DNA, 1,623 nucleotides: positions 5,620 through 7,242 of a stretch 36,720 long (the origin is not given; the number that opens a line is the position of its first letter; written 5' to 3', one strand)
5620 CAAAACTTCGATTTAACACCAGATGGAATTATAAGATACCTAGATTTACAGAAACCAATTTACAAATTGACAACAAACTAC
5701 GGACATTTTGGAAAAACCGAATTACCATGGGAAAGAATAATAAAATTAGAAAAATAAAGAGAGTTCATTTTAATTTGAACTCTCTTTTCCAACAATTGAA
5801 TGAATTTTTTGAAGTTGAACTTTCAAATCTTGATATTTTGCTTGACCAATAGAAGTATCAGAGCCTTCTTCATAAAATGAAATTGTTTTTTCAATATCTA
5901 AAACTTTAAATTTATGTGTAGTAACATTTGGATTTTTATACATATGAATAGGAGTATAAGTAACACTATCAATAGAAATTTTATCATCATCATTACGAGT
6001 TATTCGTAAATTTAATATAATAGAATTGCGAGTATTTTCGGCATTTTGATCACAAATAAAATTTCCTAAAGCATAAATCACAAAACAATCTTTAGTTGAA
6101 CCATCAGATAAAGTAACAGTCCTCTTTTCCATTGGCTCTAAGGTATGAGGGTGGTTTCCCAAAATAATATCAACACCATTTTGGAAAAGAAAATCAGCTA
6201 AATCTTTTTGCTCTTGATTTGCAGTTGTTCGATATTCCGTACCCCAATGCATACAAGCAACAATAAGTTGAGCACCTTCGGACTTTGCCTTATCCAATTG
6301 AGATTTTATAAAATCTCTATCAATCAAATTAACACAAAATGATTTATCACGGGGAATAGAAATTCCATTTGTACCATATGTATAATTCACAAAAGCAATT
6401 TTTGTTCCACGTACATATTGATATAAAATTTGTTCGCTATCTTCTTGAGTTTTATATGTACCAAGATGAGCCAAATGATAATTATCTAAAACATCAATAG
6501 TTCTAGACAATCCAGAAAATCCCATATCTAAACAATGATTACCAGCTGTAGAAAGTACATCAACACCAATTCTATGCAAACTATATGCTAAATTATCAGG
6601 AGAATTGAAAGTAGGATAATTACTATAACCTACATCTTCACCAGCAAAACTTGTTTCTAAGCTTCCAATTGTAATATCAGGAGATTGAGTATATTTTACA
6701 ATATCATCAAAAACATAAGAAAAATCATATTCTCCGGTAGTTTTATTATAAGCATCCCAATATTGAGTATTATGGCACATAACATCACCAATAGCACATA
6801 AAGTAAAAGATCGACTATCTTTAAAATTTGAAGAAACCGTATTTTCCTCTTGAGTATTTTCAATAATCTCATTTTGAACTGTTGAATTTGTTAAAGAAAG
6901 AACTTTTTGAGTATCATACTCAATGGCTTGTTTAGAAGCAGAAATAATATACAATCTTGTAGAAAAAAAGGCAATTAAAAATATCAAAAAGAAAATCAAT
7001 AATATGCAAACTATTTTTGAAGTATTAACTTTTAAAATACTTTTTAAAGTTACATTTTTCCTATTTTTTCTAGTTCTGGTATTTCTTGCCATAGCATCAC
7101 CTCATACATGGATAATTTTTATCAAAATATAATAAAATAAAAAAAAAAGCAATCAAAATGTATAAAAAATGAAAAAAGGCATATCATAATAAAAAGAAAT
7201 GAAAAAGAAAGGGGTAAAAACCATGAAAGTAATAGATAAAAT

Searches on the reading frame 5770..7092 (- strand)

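Call 5: search_protein_families(library=pfam, proteins=[window:5770-7092:-], max_evalue=0.001)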
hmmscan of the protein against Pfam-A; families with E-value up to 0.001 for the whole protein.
window:5770-7092:- (440 aa): 1 family
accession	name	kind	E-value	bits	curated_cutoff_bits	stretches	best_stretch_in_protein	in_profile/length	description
PF09587.15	PGA_cap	-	1.5e-67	228.2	27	1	97-349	1-255/255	Bacterial capsule synthesis protein PGA_cap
